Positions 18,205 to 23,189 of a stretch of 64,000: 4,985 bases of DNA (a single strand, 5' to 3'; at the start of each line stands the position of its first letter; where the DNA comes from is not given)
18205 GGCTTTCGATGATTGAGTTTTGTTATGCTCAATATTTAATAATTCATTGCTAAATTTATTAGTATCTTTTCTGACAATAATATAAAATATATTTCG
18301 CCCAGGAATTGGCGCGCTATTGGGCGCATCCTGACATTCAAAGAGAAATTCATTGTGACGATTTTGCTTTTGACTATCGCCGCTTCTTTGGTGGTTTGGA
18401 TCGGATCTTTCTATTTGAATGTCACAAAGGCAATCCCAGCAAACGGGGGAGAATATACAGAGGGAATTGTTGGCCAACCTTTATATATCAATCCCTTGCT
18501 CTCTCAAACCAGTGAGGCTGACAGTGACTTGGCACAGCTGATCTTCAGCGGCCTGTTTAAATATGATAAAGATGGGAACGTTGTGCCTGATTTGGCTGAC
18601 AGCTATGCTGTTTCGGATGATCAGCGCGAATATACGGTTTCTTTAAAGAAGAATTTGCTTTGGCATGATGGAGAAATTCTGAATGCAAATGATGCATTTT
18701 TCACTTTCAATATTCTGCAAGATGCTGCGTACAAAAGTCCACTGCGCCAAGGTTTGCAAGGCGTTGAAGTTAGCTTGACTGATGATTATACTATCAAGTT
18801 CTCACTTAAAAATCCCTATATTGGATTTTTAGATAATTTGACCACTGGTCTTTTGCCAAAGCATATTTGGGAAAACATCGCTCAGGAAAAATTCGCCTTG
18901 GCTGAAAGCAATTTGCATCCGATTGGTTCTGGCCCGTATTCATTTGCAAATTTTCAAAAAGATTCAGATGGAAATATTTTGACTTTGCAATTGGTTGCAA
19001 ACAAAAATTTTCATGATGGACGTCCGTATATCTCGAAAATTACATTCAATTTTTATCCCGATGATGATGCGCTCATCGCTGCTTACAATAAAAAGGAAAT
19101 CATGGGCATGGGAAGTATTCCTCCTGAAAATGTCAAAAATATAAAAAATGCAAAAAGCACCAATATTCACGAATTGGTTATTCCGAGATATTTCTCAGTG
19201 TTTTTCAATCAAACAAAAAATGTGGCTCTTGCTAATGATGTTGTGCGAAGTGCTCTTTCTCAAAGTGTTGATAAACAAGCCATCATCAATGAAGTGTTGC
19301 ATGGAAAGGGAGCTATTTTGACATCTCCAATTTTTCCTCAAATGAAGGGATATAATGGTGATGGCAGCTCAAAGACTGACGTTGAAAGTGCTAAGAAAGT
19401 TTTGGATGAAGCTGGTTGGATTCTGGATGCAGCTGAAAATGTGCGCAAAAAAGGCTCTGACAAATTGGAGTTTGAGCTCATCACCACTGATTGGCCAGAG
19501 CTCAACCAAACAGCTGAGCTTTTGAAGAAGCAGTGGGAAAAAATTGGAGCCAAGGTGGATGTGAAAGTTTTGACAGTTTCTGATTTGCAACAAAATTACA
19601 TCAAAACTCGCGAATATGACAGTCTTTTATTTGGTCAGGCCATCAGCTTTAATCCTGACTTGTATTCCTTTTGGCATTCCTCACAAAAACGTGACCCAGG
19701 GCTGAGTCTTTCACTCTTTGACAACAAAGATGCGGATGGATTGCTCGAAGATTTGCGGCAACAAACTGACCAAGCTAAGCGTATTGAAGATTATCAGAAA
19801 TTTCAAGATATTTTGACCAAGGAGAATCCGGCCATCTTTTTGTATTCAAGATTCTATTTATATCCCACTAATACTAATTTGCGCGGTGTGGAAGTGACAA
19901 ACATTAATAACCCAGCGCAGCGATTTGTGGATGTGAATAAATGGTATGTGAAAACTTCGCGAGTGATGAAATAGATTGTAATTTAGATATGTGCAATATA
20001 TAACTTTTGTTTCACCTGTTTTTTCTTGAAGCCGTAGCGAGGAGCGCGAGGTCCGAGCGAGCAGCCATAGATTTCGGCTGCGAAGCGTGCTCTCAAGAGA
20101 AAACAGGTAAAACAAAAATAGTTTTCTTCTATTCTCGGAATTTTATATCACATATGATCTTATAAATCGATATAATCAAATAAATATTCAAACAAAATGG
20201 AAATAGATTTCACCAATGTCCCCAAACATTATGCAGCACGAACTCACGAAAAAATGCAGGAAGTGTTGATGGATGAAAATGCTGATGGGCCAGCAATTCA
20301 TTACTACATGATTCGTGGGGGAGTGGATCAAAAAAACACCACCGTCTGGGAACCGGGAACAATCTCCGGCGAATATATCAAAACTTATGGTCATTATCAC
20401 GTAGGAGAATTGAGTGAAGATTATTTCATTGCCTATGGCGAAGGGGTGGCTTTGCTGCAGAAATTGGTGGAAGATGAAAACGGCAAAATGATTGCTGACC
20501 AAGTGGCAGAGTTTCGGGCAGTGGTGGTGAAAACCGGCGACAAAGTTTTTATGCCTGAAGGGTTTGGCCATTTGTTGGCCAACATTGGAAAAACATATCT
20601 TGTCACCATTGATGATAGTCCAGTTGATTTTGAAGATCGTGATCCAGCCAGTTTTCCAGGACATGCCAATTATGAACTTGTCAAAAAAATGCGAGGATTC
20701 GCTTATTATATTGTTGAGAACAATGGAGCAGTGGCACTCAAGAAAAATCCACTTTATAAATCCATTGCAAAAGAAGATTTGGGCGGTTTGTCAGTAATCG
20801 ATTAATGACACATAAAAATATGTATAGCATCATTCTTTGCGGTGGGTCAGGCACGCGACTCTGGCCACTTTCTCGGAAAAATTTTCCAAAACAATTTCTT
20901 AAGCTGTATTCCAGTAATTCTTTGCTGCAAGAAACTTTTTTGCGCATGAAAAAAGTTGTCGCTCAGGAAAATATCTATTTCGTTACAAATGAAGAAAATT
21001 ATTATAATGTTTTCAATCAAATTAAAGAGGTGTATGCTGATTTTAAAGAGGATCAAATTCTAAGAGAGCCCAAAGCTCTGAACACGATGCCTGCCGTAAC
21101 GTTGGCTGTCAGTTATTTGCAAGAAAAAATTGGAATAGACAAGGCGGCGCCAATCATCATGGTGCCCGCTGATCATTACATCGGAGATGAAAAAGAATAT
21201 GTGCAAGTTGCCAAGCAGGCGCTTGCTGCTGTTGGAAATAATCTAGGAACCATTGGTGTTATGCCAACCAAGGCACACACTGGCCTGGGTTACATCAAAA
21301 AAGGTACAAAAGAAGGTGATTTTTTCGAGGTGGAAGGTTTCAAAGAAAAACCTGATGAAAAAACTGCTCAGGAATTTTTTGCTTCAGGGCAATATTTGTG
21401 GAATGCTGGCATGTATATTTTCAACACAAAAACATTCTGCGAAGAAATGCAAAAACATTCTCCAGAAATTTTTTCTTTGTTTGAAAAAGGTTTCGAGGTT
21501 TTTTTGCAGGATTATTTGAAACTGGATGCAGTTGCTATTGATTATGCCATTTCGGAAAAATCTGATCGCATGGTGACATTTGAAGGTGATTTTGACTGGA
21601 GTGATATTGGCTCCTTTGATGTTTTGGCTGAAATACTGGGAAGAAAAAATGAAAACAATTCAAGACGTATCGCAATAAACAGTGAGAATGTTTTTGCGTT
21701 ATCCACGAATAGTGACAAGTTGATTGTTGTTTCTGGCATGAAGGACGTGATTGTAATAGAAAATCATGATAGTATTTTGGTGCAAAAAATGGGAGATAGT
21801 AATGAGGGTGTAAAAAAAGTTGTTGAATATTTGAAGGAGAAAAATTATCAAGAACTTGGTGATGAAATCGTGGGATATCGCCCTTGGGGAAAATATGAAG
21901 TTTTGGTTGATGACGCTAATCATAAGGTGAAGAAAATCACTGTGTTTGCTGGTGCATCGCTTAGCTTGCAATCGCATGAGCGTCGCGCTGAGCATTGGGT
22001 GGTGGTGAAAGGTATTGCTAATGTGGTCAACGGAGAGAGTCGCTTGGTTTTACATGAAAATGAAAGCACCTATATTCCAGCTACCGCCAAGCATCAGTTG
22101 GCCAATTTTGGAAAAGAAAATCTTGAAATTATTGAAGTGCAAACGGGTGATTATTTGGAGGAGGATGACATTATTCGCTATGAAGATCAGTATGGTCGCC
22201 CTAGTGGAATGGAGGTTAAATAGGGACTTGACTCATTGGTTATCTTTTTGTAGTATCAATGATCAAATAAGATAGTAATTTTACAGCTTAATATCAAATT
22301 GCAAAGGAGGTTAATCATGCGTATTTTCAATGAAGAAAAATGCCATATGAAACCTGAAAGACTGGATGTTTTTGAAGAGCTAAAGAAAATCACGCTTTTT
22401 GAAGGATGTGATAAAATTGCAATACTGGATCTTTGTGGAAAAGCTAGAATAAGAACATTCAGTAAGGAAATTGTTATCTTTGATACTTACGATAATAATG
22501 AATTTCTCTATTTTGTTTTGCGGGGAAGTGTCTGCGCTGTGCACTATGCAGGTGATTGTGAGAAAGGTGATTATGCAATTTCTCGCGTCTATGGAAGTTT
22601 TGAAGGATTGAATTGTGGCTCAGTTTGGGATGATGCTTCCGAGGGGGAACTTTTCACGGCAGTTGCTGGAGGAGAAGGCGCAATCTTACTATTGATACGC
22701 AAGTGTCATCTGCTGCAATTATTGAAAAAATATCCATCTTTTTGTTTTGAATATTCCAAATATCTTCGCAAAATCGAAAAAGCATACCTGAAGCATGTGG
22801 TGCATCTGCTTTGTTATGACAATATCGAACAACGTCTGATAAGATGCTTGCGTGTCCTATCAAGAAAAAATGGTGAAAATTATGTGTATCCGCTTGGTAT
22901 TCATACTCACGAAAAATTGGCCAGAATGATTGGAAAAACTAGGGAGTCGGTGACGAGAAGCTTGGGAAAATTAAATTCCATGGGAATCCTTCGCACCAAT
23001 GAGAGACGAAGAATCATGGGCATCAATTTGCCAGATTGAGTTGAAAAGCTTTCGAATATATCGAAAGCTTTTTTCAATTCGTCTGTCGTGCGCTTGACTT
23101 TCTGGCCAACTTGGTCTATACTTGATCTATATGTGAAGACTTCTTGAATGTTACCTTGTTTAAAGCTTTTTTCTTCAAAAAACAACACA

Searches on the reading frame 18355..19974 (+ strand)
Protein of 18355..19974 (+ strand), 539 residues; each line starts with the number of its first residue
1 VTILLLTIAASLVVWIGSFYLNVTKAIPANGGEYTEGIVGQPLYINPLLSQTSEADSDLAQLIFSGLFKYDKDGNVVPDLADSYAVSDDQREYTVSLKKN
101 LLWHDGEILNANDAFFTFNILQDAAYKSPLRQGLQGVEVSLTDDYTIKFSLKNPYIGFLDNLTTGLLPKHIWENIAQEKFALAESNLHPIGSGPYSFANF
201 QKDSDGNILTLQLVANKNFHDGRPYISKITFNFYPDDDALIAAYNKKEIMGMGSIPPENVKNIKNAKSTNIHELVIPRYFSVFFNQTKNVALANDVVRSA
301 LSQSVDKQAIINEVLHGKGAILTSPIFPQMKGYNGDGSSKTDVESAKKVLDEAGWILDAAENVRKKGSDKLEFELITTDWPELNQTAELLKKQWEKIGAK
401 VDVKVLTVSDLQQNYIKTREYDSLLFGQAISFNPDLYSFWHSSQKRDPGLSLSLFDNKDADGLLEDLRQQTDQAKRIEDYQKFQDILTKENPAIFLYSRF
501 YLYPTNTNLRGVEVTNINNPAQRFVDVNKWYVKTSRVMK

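Call 11: search_protein_families(library=ncbifam, proteins=[window:18355-19974:+], max_evalue=0.00001)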
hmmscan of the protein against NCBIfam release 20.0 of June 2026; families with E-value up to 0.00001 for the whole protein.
window:18355-19974:+ (539 aa): 10 families
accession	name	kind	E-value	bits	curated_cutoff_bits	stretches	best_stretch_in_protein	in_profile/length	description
NF045467.1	Opp4A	equivalog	2.3e-48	164.8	650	1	30-519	33-548/556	oligopeptide ABC transporter substrate-binding protein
TIGR02294.1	nickel_nikA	equivalog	1.6e-42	145.7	393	1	61-489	33-463/501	nickel ABC transporter substrate-binding protein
NF045468.1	Opp5A_nikA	equivalog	1.9e-40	138.8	600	1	65-499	46-459/488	nickel ABC transporter substrate-binding protein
NF043070.1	DppA_dipep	equivalog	2.7e-35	121.9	1005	1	14-514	13-521/535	dipeptide ABC transporter periplasmic-binding protein DppA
NF047575.1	opine_bind_CntA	exception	2.4e-30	105.6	800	1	61-495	63-499/535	staphylopine-dependent metal ABC transporter substrate-binding lipoprotein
TIGR04028.1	SBP_KPN_01854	hypoth_equivalog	7.7e-27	94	468.5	1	75-521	43-502/509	TIGR04028 family ABC transporter substrate-binding protein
NF011942.0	PRK15413.1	equivalog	9.8e-24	83.9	594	1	58-355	53-343/512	glutathione ABC transporter substrate-binding protein GsiB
NF007287.0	PRK09755.1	equivalog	8e-19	67.9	1098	1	250-513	262-517/535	ABC transporter substrate-binding protein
NF011689.0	PRK15109.1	equivalog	1e-13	50.8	560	1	59-519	61-530/547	ABC transporter substrate-binding protein SapA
NF011684.0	PRK15104.1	equivalog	1.3e-09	37.3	947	1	56-144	62-149/543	oligopeptide ABC transporter substrate-binding protein OppA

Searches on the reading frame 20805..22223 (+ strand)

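Call 12: search_protein_families(library=ncbifam, proteins=[window:20805-22223:+], max_evalue=0.00001)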
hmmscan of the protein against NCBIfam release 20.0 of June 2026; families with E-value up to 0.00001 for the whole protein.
window:20805-22223:+ (472 aa): 5 families
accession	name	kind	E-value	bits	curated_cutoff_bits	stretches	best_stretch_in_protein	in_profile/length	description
TIGR01479.1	GMP_PMI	equivalog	1.1e-129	433.3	372.95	1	7-465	2-467/467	mannose-1-phosphate guanylyltransferase/mannose-6-phosphate isomerase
NF012004.0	PRK15460.1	equivalog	7e-99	331.6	859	1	1-465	1-477/478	mannose-1-phosphate guanyltransferase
TIGR03992.1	Arch_glmU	subfamily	3.1e-09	36.2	292.1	1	6-211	1-173/393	bifunctional sugar-1-phosphate nucleotidylyltransferase/acetyltransferase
NF002023.0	PRK00844.1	subfamily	1.1e-06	27.7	458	0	114-272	118-267/408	glucose-1-phosphate adenylyltransferase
TIGR02091.1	glgC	equivalog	7.5e-06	25.2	424.9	0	117-272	116-250/364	glucose-1-phosphate adenylyltransferase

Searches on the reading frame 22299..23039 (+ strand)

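Call 12: search_protein_families(library=ncbifam, proteins=[window:22299-23039:+], max_evalue=0.00001)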
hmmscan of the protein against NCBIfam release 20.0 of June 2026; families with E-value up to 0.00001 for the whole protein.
window:22299-23039:+ (246 aa): 3 families
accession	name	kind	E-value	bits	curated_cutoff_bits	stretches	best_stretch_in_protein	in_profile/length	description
NF006901.0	PRK09392.1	equivalog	7.9e-10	38.4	211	1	25-231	6-203/236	transcriptional activator FtrB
NF008732.0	PRK11753.1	equivalog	4.6e-08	32.8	266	1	44-234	18-204/214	cAMP-activated global transcriptional regulator CRP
NF053664.1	TransRegPtrACyano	equivalog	1.1e-06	28.1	300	1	164-240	110-189/196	Crp/Fnr family transcriptional regulator PtrA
